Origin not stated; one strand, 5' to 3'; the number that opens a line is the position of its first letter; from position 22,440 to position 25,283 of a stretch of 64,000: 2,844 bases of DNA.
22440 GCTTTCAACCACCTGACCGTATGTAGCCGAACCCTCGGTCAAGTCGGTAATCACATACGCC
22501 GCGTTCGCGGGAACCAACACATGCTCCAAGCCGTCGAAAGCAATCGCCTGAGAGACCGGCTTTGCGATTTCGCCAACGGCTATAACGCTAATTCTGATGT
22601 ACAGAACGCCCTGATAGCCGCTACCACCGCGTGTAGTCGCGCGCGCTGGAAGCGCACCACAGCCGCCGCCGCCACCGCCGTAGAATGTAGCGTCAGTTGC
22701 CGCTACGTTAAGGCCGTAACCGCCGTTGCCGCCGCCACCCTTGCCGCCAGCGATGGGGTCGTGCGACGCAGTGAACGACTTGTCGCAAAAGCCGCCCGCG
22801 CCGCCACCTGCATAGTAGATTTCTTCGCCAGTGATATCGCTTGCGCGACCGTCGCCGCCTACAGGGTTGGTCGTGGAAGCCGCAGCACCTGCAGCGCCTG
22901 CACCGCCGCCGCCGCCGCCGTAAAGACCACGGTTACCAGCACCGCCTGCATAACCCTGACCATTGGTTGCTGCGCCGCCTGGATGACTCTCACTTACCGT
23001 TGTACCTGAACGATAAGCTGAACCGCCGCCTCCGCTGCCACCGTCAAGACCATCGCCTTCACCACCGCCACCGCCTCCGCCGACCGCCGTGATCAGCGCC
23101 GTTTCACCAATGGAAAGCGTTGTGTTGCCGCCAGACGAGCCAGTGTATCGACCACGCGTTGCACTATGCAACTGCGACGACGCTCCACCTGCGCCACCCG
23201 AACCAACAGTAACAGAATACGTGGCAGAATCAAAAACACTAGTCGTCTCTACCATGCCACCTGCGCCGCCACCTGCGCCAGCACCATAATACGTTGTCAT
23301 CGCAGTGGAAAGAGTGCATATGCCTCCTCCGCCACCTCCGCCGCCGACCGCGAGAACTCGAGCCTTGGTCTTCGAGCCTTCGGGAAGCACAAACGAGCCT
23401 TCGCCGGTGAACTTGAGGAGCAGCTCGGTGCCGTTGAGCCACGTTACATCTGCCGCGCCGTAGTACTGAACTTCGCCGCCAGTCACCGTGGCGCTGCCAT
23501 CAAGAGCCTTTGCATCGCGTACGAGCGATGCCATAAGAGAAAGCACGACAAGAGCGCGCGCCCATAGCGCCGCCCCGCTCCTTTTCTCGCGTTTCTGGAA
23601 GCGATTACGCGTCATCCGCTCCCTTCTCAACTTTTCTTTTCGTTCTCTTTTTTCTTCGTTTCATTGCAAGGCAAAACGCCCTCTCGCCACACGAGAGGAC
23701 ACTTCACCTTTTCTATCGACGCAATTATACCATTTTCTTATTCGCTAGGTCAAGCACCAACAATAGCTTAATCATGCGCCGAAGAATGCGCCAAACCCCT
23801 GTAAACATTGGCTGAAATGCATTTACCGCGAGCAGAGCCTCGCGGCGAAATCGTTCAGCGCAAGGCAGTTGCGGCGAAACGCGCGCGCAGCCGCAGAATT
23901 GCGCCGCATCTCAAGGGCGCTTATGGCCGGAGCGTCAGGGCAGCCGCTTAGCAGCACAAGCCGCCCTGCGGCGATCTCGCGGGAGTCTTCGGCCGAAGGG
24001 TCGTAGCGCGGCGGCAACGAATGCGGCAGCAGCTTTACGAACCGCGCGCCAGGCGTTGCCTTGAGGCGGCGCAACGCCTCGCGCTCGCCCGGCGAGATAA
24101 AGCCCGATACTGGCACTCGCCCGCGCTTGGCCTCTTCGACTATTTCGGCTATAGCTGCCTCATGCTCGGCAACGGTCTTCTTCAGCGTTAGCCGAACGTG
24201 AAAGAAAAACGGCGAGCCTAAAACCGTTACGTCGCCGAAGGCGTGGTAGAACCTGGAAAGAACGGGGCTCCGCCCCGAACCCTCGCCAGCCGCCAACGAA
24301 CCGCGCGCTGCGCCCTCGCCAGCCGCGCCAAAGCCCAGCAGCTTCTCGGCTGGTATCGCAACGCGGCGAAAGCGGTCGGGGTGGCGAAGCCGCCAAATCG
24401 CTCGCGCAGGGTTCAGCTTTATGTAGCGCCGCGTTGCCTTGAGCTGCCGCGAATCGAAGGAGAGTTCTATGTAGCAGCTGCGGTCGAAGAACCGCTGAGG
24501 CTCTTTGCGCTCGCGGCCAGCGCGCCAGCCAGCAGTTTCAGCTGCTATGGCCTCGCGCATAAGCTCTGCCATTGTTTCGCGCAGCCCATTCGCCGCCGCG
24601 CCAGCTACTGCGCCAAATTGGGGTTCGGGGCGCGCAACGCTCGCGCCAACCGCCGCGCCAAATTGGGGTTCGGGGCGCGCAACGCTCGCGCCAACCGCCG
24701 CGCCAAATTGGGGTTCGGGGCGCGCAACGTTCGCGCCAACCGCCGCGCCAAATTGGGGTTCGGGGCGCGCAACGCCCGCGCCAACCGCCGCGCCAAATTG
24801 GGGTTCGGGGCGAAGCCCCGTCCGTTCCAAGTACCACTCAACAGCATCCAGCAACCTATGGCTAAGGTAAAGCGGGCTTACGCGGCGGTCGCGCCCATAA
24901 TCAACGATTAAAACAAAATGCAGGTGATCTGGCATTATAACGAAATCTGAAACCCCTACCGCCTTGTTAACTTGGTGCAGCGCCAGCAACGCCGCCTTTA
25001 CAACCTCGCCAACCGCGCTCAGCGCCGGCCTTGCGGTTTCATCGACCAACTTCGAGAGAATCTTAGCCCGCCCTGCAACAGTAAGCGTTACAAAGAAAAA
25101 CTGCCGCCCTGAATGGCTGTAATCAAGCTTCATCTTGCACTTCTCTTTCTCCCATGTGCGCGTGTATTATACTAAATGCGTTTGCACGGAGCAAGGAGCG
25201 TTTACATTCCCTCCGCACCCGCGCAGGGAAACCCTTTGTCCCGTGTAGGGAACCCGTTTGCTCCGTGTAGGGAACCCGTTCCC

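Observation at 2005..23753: Operon-like unit of about 21.6 kb encoding two giant secreted proteins with a small lipoprotein between them, running straight into ackA-pta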

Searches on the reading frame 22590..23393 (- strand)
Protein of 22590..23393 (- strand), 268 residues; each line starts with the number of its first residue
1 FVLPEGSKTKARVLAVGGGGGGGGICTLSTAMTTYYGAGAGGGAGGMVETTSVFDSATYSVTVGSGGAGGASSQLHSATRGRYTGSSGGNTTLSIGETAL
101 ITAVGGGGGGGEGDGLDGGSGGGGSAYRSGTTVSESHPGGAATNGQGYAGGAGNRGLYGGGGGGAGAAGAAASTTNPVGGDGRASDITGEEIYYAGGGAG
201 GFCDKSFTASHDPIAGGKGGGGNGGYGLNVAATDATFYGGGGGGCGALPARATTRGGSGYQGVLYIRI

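Call 101: search_dna_similar(query=window:22590-23393:-, collection=phages, mode=protein, max_evalue=0.001, max_rows=10)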
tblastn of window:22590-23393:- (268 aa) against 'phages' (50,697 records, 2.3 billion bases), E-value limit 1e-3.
No match.

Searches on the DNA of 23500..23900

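Call 90: search_rna_families(source=window, start=23500, end=23900, threshold=evalue, max_evalue=1)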
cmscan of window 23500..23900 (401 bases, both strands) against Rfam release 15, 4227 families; matches with E-value up to 1: 1.
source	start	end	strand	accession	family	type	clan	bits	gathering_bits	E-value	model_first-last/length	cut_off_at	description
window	23735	23786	-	RF00284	SNORD74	Gene; snRNA; snoRNA; CD-box;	CL00069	15.8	41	0.87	1-80/80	no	Small nucleolar RNA SNORD74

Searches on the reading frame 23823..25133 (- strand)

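Call 13: search_protein_families(library=pfam, proteins=[window:23823-25133:-], max_evalue=0.001)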
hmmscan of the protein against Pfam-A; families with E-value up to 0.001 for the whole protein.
window:23823-25133:- (436 aa): 0 families

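Call 86: search_protein_families(library=ncbifam, proteins=[window:23823-25133:-], max_evalue=0.001)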
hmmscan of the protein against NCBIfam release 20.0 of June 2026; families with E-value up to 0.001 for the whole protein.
window:23823-25133:- (436 aa): 1 family
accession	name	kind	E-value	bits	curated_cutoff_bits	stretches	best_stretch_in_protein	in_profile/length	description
NF047646.1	REP_Tyr_transpos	equivalog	3.4e-06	27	80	0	11-78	10-66/146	REP-associated tyrosine transposase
